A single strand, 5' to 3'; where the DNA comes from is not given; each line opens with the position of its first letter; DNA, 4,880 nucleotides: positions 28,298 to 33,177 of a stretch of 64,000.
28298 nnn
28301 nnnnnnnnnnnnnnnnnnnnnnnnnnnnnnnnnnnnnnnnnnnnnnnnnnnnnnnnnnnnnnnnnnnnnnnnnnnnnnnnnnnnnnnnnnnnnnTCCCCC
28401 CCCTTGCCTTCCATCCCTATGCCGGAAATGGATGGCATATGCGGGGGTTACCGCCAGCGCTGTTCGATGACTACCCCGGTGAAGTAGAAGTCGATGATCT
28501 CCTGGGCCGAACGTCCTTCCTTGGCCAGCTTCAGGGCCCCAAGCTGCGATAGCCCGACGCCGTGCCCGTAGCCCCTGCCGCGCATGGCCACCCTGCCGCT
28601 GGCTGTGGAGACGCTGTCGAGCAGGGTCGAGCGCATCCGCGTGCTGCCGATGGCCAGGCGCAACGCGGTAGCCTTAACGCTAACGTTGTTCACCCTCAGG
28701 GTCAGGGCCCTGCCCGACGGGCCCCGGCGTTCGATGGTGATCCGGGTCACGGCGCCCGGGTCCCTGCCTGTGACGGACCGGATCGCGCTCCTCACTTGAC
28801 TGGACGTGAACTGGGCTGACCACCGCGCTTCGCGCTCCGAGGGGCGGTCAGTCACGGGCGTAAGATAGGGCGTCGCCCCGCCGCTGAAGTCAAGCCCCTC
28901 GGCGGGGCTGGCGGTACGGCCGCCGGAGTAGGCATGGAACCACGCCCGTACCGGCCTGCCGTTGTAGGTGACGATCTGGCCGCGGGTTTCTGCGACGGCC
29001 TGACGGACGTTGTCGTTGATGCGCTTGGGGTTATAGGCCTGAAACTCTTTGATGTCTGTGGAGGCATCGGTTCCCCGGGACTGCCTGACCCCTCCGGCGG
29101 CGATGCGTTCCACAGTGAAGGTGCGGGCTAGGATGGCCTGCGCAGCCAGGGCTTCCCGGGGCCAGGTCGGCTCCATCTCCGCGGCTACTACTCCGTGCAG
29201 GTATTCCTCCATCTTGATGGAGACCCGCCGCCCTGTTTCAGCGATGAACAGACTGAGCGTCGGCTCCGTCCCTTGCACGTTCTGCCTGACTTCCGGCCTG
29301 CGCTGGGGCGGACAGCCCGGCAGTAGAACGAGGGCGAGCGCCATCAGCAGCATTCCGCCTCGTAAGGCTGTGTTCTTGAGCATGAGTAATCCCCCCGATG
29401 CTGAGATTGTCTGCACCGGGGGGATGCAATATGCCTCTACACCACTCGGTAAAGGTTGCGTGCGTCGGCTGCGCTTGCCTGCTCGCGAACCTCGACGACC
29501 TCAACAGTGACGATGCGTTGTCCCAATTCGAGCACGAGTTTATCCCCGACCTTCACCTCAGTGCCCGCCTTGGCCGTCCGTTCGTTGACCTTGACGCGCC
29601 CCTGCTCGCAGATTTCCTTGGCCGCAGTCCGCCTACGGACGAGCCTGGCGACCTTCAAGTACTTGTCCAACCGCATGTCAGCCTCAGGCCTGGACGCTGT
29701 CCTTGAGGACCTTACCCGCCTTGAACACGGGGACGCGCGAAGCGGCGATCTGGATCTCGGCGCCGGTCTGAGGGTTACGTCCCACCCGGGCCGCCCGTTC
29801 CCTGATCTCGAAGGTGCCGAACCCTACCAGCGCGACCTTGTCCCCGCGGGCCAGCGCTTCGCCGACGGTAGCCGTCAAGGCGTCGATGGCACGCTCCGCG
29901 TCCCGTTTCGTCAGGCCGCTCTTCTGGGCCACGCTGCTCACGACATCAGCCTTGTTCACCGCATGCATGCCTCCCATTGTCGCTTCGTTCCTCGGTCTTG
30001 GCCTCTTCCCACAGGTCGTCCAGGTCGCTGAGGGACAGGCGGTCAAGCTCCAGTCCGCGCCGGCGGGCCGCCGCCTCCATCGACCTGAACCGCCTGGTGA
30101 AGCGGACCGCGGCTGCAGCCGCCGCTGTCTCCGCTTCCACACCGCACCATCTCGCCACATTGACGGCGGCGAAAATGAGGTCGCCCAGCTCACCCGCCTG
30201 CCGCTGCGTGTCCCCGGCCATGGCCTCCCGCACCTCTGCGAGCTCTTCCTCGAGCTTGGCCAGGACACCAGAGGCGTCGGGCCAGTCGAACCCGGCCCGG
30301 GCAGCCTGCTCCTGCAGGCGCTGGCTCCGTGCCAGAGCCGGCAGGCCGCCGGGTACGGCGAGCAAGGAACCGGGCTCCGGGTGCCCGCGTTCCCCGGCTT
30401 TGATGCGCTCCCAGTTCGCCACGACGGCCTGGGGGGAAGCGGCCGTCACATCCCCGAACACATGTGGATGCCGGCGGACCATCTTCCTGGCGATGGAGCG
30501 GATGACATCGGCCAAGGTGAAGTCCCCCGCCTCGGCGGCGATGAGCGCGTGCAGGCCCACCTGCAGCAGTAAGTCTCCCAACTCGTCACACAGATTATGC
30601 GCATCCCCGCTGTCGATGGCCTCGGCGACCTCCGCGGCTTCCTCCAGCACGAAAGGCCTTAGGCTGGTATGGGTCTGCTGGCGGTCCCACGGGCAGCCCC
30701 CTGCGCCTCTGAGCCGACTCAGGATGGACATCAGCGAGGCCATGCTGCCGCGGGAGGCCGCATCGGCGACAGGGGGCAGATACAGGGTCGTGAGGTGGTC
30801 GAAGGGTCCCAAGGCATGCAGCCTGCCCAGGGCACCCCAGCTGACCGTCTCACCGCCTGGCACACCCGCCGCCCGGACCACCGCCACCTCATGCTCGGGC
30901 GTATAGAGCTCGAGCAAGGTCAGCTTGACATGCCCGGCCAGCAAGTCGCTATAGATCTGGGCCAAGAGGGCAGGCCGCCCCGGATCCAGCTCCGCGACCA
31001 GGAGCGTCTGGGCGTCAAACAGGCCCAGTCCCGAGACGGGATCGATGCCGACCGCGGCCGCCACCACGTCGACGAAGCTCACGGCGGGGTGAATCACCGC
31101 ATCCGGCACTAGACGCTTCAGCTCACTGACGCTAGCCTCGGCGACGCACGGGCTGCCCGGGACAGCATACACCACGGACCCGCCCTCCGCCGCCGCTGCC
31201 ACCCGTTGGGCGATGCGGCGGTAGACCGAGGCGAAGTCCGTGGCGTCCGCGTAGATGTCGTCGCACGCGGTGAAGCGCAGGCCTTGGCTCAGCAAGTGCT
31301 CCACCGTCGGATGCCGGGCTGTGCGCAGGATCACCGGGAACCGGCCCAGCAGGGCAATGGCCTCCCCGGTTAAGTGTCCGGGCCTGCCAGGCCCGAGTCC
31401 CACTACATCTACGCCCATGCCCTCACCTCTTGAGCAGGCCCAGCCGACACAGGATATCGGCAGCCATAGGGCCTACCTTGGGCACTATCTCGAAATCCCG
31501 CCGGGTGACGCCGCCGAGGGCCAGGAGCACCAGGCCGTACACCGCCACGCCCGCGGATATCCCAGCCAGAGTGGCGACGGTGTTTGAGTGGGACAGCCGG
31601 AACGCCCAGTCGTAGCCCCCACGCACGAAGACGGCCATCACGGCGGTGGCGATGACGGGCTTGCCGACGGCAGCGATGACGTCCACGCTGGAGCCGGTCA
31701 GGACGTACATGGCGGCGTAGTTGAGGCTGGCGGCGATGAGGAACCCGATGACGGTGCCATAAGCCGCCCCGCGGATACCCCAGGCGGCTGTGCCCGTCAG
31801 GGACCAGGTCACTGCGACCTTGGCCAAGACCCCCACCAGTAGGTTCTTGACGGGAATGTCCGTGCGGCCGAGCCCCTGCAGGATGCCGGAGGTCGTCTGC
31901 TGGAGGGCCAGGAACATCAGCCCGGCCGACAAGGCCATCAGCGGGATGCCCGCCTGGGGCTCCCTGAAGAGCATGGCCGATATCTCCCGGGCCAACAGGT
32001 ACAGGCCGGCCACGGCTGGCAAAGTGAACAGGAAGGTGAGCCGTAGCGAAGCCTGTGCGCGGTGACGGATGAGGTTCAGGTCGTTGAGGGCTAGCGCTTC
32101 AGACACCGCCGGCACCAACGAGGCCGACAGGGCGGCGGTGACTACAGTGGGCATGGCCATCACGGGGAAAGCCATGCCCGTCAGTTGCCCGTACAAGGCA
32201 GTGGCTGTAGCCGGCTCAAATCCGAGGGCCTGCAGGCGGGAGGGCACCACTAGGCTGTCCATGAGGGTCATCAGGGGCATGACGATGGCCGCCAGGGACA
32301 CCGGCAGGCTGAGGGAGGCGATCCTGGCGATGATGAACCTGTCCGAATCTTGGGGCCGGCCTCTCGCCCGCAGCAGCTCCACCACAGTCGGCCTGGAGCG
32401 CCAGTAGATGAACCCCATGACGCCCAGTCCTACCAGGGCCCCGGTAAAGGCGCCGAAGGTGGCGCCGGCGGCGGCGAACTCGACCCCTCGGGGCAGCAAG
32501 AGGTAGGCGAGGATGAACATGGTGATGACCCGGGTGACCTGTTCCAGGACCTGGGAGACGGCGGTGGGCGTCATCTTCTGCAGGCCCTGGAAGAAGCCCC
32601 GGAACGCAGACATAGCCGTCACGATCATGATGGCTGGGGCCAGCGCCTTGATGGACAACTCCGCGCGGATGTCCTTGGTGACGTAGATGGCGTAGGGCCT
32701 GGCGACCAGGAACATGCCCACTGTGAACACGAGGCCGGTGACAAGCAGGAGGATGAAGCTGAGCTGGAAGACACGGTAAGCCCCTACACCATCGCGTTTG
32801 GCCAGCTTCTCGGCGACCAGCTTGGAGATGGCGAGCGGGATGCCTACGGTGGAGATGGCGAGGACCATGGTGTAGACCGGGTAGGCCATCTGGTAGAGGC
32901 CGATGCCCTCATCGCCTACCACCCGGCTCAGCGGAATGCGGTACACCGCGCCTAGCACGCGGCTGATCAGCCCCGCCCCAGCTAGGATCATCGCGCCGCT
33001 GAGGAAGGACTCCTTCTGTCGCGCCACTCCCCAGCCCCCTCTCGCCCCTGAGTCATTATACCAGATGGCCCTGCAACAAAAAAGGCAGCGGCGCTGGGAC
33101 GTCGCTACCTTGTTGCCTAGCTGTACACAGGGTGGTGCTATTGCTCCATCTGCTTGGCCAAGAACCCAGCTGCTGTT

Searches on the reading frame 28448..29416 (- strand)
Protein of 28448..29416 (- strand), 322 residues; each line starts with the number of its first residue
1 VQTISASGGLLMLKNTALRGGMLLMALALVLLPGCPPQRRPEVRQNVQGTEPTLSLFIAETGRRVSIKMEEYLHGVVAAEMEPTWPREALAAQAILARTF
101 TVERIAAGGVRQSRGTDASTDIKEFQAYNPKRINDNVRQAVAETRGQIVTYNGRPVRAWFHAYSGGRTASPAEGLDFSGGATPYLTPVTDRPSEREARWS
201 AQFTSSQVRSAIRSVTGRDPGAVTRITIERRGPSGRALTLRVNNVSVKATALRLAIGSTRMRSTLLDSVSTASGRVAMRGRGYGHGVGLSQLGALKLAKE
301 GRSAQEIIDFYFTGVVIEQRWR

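Call 49: search_protein_families(library=ncbifam, proteins=[window:28448-29416:-], max_evalue=0.000001)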
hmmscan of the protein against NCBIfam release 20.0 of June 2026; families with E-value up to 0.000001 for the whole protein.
window:28448-29416:- (322 aa): 2 families
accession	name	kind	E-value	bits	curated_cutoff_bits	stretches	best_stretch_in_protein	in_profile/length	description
TIGR02669.1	SpoIID_LytB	domain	5.1e-59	200.4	83.3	1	66-318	5-269/270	SpoIID/LytB domain-containing protein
TIGR02870.1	spore_II_D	equivalog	6.6e-54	183.3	234.75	1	45-319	50-337/338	stage II sporulation protein D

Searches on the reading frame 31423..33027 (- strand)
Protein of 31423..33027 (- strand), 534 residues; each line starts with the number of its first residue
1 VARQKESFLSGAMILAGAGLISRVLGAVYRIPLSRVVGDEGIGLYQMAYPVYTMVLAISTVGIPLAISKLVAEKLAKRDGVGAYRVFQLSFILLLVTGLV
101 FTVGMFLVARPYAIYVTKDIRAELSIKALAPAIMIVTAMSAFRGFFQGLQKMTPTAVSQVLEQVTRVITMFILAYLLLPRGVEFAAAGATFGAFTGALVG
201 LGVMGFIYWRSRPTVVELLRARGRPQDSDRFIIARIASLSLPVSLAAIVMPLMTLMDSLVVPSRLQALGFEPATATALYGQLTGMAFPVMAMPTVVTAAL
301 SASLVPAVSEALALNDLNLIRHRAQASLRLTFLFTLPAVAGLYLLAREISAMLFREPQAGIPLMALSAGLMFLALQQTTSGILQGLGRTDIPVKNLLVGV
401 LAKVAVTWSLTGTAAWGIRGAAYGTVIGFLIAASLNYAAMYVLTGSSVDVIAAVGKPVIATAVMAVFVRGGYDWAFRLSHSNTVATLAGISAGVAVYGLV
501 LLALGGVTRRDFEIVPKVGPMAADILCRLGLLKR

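Call 49: search_protein_families(library=ncbifam, proteins=[window:31423-33027:-], max_evalue=0.000001)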
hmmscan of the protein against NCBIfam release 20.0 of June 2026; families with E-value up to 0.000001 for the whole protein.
window:31423-33027:- (534 aa): 2 families
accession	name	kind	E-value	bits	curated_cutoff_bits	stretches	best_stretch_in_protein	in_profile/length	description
TIGR02900.1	spore_V_B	equivalog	2.9e-105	352.8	372.3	1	8-499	1-487/488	stage V sporulation protein B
TIGR00797.1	matE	subfamily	4.3e-12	45.6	147.4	0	284-476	32-225/396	MATE family efflux transporter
